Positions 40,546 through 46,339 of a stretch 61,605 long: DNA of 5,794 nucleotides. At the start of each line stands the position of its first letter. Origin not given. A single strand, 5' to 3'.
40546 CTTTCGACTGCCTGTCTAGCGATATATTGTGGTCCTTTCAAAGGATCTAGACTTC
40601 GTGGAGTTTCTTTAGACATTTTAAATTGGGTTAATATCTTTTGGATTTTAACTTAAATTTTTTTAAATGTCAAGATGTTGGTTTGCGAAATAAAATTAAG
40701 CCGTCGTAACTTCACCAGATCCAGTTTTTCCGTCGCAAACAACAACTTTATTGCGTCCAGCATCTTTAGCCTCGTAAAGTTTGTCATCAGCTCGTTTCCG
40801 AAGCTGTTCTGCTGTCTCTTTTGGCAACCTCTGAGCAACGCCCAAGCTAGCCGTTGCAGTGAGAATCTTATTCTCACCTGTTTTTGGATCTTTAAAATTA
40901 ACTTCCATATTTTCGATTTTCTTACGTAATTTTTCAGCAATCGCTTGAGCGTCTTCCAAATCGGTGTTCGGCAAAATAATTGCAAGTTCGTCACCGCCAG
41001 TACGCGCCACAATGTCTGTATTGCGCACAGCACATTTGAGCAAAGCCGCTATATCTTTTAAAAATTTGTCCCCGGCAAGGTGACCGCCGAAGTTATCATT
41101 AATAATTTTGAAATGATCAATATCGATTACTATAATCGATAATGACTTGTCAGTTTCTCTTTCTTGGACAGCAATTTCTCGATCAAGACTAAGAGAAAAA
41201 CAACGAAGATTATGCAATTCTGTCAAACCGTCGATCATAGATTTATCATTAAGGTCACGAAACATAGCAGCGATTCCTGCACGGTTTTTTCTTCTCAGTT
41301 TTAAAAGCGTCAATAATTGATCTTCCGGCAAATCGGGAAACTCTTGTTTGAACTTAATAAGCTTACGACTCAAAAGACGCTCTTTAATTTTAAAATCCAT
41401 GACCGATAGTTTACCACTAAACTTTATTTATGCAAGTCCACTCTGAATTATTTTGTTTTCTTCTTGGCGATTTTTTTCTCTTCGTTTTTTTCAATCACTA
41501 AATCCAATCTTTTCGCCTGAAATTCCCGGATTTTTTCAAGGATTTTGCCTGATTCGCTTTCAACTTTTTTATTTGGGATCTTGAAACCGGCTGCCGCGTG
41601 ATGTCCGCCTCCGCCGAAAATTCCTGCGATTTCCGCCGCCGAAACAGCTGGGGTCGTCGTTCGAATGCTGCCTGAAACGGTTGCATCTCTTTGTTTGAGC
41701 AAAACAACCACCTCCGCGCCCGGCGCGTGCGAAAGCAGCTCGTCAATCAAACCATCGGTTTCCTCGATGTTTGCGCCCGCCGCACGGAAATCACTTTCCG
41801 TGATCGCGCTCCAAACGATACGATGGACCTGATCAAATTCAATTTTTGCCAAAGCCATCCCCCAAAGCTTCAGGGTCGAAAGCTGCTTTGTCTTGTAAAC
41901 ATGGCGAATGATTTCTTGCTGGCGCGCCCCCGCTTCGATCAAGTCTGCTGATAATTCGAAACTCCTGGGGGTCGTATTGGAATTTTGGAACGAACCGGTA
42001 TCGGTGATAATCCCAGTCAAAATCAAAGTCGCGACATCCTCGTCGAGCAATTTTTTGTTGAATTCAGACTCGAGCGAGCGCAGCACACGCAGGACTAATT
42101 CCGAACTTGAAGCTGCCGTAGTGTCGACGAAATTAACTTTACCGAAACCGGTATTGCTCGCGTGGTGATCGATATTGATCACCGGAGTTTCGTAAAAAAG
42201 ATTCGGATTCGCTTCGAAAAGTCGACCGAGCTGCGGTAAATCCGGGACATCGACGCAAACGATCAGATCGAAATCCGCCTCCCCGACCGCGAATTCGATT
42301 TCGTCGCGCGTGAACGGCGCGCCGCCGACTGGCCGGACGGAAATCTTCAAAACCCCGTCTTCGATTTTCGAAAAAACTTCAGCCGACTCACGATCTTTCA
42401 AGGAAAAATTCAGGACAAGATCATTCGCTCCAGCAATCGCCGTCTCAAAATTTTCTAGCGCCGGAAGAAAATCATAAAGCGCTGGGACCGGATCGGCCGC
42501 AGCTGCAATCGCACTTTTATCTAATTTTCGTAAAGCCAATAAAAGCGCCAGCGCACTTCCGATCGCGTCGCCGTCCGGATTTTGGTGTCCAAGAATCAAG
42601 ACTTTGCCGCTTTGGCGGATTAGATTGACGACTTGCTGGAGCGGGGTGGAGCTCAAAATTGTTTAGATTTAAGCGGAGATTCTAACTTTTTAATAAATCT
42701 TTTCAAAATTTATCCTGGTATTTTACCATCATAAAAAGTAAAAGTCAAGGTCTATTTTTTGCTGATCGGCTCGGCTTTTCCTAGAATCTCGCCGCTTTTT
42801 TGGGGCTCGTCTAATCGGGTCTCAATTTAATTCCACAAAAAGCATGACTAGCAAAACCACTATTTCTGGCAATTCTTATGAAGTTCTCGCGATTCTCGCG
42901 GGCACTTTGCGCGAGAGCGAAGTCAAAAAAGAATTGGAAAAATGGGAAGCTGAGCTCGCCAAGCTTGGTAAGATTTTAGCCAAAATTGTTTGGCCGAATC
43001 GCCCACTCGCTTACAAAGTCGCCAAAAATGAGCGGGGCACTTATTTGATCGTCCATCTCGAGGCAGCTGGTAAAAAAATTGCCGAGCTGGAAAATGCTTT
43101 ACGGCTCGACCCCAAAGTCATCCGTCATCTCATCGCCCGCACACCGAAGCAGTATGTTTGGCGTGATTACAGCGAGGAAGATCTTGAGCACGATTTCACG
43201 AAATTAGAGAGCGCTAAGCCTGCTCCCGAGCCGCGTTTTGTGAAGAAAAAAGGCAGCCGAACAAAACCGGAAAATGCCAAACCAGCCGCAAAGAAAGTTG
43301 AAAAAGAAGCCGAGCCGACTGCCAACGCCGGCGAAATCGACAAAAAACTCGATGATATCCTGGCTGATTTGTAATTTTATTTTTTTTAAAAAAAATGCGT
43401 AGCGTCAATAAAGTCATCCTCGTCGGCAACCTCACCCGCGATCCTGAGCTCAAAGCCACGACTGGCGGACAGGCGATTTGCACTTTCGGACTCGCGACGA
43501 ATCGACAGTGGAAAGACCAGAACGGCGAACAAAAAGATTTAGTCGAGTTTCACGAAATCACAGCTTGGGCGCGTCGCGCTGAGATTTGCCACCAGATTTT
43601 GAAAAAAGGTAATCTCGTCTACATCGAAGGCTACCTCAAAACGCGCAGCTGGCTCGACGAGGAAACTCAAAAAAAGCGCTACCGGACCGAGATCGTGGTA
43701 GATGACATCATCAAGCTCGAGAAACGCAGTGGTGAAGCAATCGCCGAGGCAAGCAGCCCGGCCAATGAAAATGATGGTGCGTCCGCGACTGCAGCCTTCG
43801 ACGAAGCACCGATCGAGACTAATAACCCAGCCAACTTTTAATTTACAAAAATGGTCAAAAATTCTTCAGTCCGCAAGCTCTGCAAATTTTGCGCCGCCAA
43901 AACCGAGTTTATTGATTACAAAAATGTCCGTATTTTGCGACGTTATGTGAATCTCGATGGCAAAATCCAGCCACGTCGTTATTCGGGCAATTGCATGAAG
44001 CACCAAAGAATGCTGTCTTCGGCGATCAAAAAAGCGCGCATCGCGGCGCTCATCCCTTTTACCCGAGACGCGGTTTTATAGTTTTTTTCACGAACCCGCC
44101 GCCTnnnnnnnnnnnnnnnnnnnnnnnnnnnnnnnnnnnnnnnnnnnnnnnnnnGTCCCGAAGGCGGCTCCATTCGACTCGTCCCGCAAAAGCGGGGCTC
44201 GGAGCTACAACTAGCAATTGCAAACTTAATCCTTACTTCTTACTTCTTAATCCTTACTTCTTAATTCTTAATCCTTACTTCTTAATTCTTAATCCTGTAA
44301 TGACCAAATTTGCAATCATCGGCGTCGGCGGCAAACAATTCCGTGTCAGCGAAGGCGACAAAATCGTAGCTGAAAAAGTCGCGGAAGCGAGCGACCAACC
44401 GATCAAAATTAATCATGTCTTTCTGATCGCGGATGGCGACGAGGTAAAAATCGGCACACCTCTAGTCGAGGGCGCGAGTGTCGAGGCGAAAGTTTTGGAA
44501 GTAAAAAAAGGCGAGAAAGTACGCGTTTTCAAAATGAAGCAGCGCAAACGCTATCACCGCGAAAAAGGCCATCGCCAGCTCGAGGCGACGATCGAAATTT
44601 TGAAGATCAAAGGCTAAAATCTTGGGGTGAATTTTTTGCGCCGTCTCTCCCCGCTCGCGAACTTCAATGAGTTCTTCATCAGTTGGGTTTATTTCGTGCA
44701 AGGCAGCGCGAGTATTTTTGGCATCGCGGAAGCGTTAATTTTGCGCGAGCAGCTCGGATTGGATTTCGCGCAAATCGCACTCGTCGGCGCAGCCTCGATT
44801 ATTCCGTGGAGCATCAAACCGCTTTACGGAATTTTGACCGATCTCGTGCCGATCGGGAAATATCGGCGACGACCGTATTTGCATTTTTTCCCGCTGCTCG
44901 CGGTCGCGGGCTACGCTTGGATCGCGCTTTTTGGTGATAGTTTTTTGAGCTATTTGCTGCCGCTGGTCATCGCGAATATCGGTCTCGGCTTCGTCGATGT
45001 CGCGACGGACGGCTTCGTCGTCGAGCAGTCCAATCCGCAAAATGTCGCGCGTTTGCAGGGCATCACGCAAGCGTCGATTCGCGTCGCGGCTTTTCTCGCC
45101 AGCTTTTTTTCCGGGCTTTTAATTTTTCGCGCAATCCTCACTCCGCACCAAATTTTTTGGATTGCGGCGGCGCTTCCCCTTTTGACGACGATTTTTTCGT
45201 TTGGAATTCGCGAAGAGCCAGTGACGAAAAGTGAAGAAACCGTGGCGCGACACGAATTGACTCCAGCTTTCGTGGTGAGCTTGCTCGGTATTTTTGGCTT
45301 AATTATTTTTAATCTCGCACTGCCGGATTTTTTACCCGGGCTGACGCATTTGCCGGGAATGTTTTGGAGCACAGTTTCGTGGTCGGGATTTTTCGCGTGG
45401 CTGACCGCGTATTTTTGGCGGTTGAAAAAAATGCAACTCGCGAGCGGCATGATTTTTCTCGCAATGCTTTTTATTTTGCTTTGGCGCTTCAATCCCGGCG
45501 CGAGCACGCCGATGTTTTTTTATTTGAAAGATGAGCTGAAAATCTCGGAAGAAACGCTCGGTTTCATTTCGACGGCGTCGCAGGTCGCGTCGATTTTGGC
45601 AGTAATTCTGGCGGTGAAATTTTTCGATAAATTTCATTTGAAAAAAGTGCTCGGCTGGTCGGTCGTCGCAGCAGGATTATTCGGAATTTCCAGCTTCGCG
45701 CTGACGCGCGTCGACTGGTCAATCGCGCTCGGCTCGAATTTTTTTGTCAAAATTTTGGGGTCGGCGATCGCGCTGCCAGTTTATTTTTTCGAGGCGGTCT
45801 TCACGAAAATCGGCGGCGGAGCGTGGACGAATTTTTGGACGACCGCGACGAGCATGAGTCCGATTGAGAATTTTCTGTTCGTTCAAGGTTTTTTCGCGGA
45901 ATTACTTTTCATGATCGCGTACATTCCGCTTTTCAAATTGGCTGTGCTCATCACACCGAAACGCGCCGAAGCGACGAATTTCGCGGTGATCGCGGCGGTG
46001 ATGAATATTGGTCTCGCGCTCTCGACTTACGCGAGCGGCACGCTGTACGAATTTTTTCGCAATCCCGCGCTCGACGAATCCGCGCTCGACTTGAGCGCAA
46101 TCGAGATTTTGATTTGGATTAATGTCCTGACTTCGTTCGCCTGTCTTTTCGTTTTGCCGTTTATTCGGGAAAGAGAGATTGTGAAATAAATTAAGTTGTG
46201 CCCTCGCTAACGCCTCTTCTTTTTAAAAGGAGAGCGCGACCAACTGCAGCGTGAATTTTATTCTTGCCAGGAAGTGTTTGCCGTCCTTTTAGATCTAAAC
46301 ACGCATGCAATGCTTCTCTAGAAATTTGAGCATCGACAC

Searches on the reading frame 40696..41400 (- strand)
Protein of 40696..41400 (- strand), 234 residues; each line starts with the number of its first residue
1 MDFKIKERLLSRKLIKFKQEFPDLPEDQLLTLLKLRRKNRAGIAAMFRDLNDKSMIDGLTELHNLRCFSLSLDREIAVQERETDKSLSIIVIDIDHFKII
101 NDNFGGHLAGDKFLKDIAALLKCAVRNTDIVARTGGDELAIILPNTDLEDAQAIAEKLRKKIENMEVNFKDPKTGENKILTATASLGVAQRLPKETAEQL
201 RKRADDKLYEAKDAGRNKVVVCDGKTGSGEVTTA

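Call 28: search_protein_families(library=pfam, proteins=[window:40696-41400:-], max_evalue=0.001)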
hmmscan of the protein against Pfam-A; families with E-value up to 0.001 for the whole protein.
window:40696-41400:- (234 aa): 2 families
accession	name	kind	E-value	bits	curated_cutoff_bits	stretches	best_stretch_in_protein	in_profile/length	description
PF00990.26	GGDEF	-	2.6e-42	144.8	23.8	1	55-218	2-161/161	Diguanylate cyclase, GGDEF domain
PF22335.1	Cas10-Cmr2_palm2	-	0.00013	22.5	27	1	134-219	57-132/133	Cas10/Cmr2, second palm domain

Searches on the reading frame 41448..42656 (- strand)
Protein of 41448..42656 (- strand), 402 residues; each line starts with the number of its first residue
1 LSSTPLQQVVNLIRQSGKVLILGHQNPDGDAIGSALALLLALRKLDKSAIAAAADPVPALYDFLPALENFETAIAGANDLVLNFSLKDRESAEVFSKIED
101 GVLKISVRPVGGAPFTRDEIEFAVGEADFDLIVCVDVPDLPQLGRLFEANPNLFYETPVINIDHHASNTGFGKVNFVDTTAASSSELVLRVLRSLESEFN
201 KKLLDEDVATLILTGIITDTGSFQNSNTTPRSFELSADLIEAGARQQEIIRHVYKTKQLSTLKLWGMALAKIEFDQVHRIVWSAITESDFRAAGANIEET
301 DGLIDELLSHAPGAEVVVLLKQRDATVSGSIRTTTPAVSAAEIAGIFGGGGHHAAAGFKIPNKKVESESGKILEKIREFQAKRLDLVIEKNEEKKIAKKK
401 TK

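Call 28: search_protein_families(library=pfam, proteins=[window:41448-42656:-], max_evalue=0.001)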
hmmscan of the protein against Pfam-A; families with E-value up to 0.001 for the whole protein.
window:41448-42656:- (402 aa): 2 families
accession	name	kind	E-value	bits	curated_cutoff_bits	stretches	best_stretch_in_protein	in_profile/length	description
PF01368.27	DHH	-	2.9e-18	66.8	28.1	1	18-216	1-125/125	DHH family, N-terminal domain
PF02272.25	DHHA1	-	2.3e-09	38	25.9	1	294-379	12-99/102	DHHA1 domain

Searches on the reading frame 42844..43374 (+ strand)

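Call 28: search_protein_families(library=pfam, proteins=[window:42844-43374:+], max_evalue=0.001)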
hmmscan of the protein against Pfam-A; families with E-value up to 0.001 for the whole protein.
window:42844-43374:+ (176 aa): 1 family
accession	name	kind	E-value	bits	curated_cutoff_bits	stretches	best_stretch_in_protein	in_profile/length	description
PF01250.22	Ribosomal_S6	-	2.5e-18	66.5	27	1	12-98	2-89/90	Ribosomal protein S6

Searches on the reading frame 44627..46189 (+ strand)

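Call 28: search_protein_families(library=pfam, proteins=[window:44627-46189:+], max_evalue=0.001)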
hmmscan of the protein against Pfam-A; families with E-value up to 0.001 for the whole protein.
window:44627-46189:+ (520 aa): 2 families
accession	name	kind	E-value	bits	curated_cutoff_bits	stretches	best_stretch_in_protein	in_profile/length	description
PF03092.22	BT1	-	3.2e-42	145.2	22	2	26-362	2-309/432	BT1 family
PF07690.21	MFS_1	-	3.2e-19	69.5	33.4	2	26-287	10-289/347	Major Facilitator Superfamily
